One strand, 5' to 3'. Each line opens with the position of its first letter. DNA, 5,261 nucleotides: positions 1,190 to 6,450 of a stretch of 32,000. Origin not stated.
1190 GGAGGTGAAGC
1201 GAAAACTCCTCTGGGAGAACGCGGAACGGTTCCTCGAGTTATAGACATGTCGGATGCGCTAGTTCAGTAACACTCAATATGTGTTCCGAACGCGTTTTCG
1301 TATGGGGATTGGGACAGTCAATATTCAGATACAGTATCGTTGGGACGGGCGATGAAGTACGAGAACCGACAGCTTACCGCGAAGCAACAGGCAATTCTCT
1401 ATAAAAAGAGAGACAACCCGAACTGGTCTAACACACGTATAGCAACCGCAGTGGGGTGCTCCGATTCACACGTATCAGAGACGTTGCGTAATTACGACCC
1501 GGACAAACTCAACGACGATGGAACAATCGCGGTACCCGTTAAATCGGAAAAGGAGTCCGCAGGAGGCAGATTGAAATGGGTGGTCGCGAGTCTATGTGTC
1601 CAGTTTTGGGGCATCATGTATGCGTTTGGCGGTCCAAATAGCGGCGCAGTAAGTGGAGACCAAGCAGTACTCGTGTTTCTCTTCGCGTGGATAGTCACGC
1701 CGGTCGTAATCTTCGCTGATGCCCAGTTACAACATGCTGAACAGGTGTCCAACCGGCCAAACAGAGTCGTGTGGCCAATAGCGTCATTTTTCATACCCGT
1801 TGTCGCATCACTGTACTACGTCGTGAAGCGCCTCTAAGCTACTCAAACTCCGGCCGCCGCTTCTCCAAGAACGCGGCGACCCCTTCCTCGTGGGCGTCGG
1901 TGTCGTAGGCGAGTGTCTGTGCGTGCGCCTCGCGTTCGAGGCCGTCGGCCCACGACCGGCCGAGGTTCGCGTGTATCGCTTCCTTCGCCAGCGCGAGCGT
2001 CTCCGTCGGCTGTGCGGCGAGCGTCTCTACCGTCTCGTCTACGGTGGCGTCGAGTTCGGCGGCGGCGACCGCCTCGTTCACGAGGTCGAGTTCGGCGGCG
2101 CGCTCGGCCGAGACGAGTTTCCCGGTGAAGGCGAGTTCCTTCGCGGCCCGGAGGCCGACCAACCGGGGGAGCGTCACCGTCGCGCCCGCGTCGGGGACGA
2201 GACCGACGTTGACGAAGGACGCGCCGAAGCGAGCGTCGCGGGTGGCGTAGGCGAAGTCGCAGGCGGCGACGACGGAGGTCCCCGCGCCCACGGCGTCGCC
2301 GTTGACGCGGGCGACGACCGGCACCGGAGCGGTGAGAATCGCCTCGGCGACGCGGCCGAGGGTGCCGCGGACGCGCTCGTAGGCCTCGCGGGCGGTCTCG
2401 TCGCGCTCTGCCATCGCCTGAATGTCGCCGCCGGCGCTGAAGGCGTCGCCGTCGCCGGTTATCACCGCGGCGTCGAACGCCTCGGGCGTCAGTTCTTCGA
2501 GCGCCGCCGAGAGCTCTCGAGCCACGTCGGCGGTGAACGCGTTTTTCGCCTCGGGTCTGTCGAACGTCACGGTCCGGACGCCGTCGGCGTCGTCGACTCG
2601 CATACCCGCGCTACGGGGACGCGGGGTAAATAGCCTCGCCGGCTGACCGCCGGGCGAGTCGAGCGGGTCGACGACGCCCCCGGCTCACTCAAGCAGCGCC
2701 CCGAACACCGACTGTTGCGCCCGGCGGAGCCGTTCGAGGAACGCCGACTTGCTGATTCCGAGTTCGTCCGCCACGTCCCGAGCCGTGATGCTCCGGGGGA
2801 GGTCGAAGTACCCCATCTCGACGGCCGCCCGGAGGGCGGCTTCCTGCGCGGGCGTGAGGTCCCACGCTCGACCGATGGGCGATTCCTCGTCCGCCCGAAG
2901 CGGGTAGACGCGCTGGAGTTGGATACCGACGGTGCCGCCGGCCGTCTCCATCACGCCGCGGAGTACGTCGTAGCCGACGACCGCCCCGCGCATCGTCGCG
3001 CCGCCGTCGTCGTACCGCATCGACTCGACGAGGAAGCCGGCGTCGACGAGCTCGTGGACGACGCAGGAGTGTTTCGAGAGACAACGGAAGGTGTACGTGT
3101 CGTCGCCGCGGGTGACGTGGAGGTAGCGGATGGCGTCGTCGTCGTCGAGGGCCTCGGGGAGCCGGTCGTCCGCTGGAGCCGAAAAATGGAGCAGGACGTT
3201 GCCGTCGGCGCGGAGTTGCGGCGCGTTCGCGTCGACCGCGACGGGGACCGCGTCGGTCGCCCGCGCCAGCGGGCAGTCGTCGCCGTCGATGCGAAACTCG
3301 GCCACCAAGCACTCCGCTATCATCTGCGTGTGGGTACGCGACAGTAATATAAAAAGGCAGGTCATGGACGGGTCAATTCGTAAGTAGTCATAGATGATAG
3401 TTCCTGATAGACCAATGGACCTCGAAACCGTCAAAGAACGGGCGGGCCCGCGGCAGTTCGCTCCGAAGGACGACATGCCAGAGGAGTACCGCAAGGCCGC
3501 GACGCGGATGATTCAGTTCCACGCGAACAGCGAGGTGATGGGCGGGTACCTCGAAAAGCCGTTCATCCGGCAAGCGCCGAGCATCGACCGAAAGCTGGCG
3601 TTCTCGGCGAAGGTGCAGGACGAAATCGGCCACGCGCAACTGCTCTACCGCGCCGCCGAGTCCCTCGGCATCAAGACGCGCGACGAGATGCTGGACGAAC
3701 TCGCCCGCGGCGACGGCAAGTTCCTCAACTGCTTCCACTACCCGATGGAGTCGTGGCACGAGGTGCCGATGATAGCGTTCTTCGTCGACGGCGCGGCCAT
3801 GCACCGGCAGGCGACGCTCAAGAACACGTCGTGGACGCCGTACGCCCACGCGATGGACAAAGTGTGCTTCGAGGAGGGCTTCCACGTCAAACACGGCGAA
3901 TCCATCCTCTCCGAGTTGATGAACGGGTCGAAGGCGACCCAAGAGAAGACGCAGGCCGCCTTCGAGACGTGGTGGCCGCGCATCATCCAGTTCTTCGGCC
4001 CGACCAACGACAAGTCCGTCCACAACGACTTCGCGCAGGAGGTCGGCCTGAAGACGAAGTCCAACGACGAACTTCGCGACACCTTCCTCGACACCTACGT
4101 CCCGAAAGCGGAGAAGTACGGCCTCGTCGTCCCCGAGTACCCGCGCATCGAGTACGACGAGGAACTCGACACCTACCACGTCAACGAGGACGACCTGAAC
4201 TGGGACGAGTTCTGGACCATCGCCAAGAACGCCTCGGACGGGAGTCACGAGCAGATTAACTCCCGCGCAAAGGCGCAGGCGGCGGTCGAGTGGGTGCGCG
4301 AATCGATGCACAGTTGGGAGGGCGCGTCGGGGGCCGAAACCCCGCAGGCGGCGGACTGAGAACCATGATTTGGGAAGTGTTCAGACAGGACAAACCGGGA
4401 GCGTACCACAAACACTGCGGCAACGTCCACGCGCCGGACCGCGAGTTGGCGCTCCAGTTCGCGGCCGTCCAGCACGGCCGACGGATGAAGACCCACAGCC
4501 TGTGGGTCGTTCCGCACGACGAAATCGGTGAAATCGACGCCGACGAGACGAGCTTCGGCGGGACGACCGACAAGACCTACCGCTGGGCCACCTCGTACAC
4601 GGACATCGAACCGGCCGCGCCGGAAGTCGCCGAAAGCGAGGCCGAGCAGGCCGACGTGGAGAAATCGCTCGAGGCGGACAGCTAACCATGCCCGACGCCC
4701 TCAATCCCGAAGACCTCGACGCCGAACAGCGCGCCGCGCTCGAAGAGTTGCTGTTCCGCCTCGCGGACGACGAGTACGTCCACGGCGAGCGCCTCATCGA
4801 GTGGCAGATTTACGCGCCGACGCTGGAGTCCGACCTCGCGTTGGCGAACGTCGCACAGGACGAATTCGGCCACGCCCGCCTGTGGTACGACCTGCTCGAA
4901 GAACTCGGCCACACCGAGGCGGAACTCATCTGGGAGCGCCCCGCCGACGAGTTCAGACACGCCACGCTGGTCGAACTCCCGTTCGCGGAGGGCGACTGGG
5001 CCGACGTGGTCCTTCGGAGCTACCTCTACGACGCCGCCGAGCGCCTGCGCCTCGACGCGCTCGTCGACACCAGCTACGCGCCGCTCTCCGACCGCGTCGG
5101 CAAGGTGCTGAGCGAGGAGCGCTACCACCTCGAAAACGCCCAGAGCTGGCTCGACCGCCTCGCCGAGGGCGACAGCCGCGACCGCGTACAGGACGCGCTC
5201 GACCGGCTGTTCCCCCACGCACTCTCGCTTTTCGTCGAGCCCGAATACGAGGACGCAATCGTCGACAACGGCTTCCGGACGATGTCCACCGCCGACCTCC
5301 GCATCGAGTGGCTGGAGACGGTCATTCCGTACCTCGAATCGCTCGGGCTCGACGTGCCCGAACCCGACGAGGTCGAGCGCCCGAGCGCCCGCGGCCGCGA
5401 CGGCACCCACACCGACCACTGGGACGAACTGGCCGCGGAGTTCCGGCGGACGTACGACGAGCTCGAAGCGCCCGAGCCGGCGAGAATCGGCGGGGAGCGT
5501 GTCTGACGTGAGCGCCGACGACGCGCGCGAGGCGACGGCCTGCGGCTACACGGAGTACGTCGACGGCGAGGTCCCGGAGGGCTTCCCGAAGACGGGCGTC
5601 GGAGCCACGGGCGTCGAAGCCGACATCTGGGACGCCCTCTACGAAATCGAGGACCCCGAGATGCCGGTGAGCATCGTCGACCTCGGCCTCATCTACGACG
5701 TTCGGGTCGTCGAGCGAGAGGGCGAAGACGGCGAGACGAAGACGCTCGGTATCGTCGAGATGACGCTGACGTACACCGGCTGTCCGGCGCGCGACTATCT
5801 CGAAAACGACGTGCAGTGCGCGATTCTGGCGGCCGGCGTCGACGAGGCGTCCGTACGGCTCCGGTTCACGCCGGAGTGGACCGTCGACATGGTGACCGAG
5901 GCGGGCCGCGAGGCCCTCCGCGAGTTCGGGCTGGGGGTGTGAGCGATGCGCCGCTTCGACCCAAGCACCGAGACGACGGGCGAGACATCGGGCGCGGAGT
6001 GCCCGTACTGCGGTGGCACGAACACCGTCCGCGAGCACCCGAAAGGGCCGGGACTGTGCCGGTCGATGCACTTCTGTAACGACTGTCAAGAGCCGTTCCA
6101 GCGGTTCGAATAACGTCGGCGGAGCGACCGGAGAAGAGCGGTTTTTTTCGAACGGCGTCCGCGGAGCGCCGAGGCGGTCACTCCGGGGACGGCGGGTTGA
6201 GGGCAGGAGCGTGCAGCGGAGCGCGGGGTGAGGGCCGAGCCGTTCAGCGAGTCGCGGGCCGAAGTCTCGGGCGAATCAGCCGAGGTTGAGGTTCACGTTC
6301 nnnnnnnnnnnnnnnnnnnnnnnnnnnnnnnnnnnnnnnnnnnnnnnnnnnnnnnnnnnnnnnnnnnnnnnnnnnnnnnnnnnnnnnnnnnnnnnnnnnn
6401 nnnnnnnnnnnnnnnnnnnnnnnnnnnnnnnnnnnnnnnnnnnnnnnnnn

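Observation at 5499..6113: PaaD is interrupted by a single in-frame TGA; the Zn-ribbon half is an unlisted 55-aa ORF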

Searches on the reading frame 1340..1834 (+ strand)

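Call 4: search_protein_families(library=pfam, proteins=[window:1340-1834:+], max_evalue=0.1)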
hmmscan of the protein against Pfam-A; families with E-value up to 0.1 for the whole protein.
window:1340-1834:+ (165 aa): 3 families
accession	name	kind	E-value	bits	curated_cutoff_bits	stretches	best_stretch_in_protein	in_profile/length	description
PF13384.12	HTH_23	-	0.00099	19.3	24.6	1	15-52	7-41/50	Homeodomain-like domain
PF05231.19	MASE1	-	0.011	15.3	29.8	1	102-159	65-123/299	MASE1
PF13859.12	BNR_3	-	0.056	13.3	27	0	16-47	150-181/308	BNR repeat-like domain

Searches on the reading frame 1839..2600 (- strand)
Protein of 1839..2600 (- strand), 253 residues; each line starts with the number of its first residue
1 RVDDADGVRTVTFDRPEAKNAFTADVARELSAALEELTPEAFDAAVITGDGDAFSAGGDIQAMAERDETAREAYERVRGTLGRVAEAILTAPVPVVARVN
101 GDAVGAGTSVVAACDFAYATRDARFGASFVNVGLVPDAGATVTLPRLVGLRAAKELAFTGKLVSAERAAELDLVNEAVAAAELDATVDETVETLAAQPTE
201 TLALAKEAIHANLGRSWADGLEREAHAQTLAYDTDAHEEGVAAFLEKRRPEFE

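Call 24: search_protein_families(library=pfam, proteins=[window:1839-2600:-], max_evalue=0.0001)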
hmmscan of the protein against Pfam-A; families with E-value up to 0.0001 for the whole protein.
window:1839-2600:- (253 aa): 2 families
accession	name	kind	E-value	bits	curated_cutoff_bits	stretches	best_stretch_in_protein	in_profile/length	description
PF00378.25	ECH_1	-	4.6e-57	193.6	27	1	6-253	4-249/251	Enoyl-CoA hydratase/isomerase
PF16113.10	ECH_2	-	7.9e-31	108.2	27.2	1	8-207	1-201/335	Enoyl-CoA hydratase/isomerase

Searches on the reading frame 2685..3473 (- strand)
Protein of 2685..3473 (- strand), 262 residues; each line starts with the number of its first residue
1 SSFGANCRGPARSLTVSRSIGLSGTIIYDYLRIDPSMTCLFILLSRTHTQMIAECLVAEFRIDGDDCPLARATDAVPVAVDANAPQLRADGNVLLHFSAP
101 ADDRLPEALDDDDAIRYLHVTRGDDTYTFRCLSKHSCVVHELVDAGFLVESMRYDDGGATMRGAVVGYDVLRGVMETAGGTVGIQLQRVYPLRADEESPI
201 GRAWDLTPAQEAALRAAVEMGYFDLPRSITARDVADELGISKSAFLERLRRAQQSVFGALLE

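Call 24: search_protein_families(library=pfam, proteins=[window:2685-3473:-], max_evalue=0.0001)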
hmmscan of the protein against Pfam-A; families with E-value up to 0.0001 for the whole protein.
window:2685-3473:- (262 aa): 2 families
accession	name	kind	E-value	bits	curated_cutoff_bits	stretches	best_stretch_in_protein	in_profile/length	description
PF04967.18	HTH_10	-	4.5e-21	74.9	23.1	1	206-257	1-52/53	HTH DNA binding domain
PF15915.11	BAT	-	1.9e-09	37.9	25.8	1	59-176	7-127/156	GAF and HTH_10 associated domain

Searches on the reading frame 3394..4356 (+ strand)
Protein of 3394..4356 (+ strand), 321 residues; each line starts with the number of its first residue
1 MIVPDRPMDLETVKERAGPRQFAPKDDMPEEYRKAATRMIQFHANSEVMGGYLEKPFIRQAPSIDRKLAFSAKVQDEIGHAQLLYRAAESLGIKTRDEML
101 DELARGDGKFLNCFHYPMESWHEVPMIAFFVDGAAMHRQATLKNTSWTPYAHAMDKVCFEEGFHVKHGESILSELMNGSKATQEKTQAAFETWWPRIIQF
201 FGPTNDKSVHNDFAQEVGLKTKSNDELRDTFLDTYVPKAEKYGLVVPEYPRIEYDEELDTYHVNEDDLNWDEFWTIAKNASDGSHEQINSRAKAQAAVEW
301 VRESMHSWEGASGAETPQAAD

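Call 4: search_protein_families(library=pfam, proteins=[window:3394-4356:+], max_evalue=0.1)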
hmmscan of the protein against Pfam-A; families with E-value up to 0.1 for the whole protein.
window:3394-4356:+ (321 aa): 1 family
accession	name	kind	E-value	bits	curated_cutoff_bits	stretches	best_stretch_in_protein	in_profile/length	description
PF05138.18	PaaA_PaaC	-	2.5e-72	243.7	28.5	1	22-300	4-263/263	Phenylacetic acid catabolic protein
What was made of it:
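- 3415..4359 (+): paaA, catalytic subunit of 1,2-phenylacetyl-CoA epoxidase and first gene of the operon. The mechanical ORF starts at 3394; the RefSeq start in the 99.5% identical plasmid maps to 3415. PF05138 at E = 2.5e-72 (call 4).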

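Call 7: search_protein_families(library=ncbifam, proteins=[window:3394-4356:+], max_evalue=0.01)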
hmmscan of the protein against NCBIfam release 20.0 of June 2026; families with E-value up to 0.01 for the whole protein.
window:3394-4356:+ (321 aa): 4 families
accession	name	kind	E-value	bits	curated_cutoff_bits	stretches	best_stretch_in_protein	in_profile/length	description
TIGR02156.2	PA_CoA_Oxy1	equivalog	6.8e-86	287.9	280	1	21-303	10-288/289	1,2-phenylacetyl-CoA epoxidase subunit PaaA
TIGR02158.1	PA_CoA_Oxy3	equivalog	3.7e-17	62.9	133.35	1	57-261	15-214/237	1,2-phenylacetyl-CoA epoxidase subunit PaaC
TIGR03225.1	benzo_boxB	equivalog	0.00025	20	499.1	1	26-177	98-255/471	benzoyl-CoA 2,3-epoxidase subunit BoxB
NF006200.0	PRK08326.1-3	equivalog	0.008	15.4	194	0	153-210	205-263/321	R2-like ligand-binding oxidase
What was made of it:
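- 3415..4359 (+): TIGR02156 at 287.9 bits against a cutoff of 280 (call 7).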

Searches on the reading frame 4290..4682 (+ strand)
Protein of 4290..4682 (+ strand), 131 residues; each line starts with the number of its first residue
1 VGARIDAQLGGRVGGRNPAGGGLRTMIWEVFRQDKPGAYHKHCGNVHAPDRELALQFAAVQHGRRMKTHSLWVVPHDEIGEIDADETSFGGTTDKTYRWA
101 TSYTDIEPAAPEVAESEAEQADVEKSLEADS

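Call 7: search_protein_families(library=ncbifam, proteins=[window:4290-4682:+], max_evalue=0.01)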
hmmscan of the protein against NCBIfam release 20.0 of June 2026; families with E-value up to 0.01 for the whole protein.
window:4290-4682:+ (131 aa): 3 families
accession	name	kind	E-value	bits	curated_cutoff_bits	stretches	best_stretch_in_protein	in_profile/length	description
NF041867.1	paab_haloarch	equivalog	8.3e-54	179.9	150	1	26-125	1-100/100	1,2-phenylacetyl-CoA epoxidase subunit PaaB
TIGR02157.1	PA_CoA_Oxy2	equivalog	9.4e-17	60.9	85.45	1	27-104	3-82/90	1,2-phenylacetyl-CoA epoxidase subunit PaaB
TIGR04031.1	Htur_1727_fam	subfamily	0.00015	21.7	57.2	1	28-79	17-66/71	Htur_1727 family rSAM-partnered candidate RiPP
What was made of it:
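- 4365..4685 (+): paaB, starting 5 nt after the paaA stop. NF041867 paab_haloarch at 179.9 bits against a cutoff of 150 (call 7).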

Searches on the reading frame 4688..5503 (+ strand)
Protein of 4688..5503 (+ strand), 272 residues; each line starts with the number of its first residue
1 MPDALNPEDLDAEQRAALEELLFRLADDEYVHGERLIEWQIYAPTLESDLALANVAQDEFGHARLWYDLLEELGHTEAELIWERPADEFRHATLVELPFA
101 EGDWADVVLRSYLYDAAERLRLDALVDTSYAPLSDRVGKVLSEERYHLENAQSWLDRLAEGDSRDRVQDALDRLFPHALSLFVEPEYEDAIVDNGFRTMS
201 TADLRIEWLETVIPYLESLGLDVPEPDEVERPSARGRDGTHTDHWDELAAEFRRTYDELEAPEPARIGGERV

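Call 4: search_protein_families(library=pfam, proteins=[window:4688-5503:+], max_evalue=0.1)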
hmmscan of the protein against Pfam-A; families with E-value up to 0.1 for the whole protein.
window:4688-5503:+ (272 aa): 3 families
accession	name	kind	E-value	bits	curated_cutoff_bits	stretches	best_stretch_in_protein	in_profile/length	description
PF05138.18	PaaA_PaaC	-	1.4e-62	211.7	28.5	1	7-255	7-254/263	Phenylacetic acid catabolic protein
PF13794.12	MiaE_2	-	3.9e-06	27.2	25.2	1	16-116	5-101/185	tRNA-(MS[2]IO[6]A)-hydroxylase (MiaE)-like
PF02915.23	Rubrerythrin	-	0.01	16.7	22.8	0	52-89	35-71/137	Rubrerythrin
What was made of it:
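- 4688..5506 (+): paaC, starting 2 nt after the paaB stop. Its TGA at 5504-5506 overlaps the start of the next gene by 8 nt. PF05138 at E = 1.4e-62 (call 4).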

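Call 7: search_protein_families(library=ncbifam, proteins=[window:4688-5503:+], max_evalue=0.01)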
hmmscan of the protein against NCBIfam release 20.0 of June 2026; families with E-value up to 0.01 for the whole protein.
window:4688-5503:+ (272 aa): 3 families
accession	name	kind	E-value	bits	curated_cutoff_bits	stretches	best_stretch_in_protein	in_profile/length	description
TIGR02158.1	PA_CoA_Oxy3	equivalog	1.6e-50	172.1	133.35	1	25-255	1-228/237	1,2-phenylacetyl-CoA epoxidase subunit PaaC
TIGR02156.2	PA_CoA_Oxy1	equivalog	4.7e-24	85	280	1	35-249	42-259/289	1,2-phenylacetyl-CoA epoxidase subunit PaaA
TIGR03225.1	benzo_boxB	equivalog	0.0021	17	499.1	1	11-159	101-254/471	benzoyl-CoA 2,3-epoxidase subunit BoxB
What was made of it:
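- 4688..5506 (+): TIGR02158 at 172.1 bits against a cutoff of 133 (call 7).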

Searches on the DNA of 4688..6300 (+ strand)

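Call 33: search_dna_similar(query=window:4688-6300:+, collection=plasmids, mode=near, max_rows=15)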
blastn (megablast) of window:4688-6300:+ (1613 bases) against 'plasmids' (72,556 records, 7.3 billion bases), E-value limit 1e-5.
Records with a match: 6; places in all: 6; records where one place covers at least 80% of the query: 6.
Best place of each record, by identity: >=99% 1; 95-99% 2; 90-95% 1; 80-90% 2.
By first word of the organism name: Haloferax 6.
By predicted mobility (MOB-suite, as given by PLSDB): non-mobilizable 6.
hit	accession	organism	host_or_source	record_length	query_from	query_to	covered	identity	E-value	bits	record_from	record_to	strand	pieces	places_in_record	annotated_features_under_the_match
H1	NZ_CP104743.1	Haloferax lucentense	-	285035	1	1613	100%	99.5%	0e+0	2935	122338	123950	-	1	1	paaC: 1,2-phenylacetyl-CoA epoxidase subunit PaaC | paaD: 1,2-phenylacetyl-CoA epoxidase subunit PaaD | paaE: 1,2-phenylacetyl-CoA epoxidase subunit PaaE | aldehyde dehydrogenase family protein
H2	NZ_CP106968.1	Haloferax alexandrinus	-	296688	1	1613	100%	98.3%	0e+0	2832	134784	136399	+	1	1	paaC: 1,2-phenylacetyl-CoA epoxidase subunit PaaC | paaD: 1,2-phenylacetyl-CoA epoxidase subunit PaaD | paaE: 1,2-phenylacetyl-CoA epoxidase subunit PaaE | aldehyde dehydrogenase family protein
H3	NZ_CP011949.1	Haloferax gibbonsii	whole genome,saline saltern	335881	1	1613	100%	94.5%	0e+0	2486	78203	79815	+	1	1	paaC: 1,2-phenylacetyl-CoA epoxidase subunit PaaC | paaD: 1,2-phenylacetyl-CoA epoxidase subunit PaaD | paaE: 1,2-phenylacetyl-CoA epoxidase subunit PaaE | aldehyde dehydrogenase family protein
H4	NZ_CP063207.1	Haloferax gibbonsii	cultured ...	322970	1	1560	97%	95.2%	0e+0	2464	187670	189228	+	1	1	paaC: 1,2-phenylacetyl-CoA epoxidase subunit PaaC | paaD: 1,2-phenylacetyl-CoA epoxidase subunit PaaD | paaE: 1,2-phenylacetyl-CoA epoxidase subunit PaaE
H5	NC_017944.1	Haloferax mediterranei ATCC 33500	-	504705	13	1428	88%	85.4%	0e+0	1465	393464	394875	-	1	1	paaC: 1,2-phenylacetyl-CoA epoxidase subunit PaaC | paaD: 1,2-phenylacetyl-CoA epoxidase subunit PaaD | paaE: 1,2-phenylacetyl-CoA epoxidase subunit PaaE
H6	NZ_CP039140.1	Haloferax mediterranei ATCC 33500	Cell culture,Spain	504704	13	1425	88%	85.5%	0e+0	1465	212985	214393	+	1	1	paaC: 1,2-phenylacetyl-CoA epoxidase subunit PaaC | paaD: 1,2-phenylacetyl-CoA epoxidase subunit PaaD | paaE: 1,2-phenylacetyl-CoA epoxidase subunit PaaE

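Call 34: get_annotated_region(hit=H1, flank=3000)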
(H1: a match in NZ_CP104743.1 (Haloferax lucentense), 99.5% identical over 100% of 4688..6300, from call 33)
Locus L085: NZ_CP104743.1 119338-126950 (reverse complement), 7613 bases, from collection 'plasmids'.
description: Haloferax lucentense strain SVX82 plasmid pSVX82-2, complete sequence
organism: Haloferax lucentense (NCBI taxid 2254)
taxonomy: Archaea; Euryarchaeota; Halobacteria; Halobacteriales; Haloferacaceae; Haloferax; Haloferax lucentense
host: -; source: -; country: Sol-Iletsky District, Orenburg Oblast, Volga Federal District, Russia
typing (MOB-suite, as given by PLSDB): non-mobilizable
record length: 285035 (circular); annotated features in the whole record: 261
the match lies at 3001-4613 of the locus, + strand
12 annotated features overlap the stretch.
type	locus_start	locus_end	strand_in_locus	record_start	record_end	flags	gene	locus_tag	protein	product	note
CDS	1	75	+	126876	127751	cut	-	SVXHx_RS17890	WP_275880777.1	amidohydrolase family protein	-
CDS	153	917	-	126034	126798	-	-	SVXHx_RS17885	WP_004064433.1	enoyl-CoA hydratase-related protein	-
CDS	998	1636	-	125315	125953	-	-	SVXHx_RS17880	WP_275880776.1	helix-turn-helix domain-containing protein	-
CDS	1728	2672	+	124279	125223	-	paaA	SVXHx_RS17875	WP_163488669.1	1,2-phenylacetyl-CoA epoxidase subunit PaaA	GO:0010124 - phenylacetate catabolic process [Evidence IEA]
CDS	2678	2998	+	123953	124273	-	paaB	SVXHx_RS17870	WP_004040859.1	1,2-phenylacetyl-CoA epoxidase subunit PaaB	GO:0010124 - phenylacetate catabolic process [Evidence IEA]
CDS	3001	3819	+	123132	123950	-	paaC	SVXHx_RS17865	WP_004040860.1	1,2-phenylacetyl-CoA epoxidase subunit PaaC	GO:0010124 - phenylacetate catabolic process [Evidence IEA]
CDS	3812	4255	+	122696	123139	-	paaD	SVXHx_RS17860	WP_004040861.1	1,2-phenylacetyl-CoA epoxidase subunit PaaD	GO:0010124 - phenylacetate catabolic process [Evidence IEA]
CDS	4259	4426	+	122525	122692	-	paaE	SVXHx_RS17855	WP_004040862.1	1,2-phenylacetyl-CoA epoxidase subunit PaaE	GO:0010124 - phenylacetate catabolic process [Evidence IEA]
CDS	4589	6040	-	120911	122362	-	-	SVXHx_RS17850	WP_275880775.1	aldehyde dehydrogenase family protein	-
CDS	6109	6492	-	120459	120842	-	-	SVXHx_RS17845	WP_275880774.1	PaaI family thioesterase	-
CDS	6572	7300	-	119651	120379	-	-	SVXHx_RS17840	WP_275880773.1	ABC transporter ATP-binding protein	-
CDS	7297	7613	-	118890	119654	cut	-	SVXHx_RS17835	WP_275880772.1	ABC transporter ATP-binding protein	-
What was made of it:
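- Closest known: Haloarchaeal PaaD / 'PaaE' gene pair. Same: A 99.5% identical Haloferax lucentense plasmid carries the same two annotated genes with the same coordinates relative to paaC (calls 33, 34).
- Checked: RefSeq annotates it as WP_004040862.1 (call 34).
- It does the same in H. alexandrinus, H. gibbonsii and H. mediterranei plasmids (calls 33, 34).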
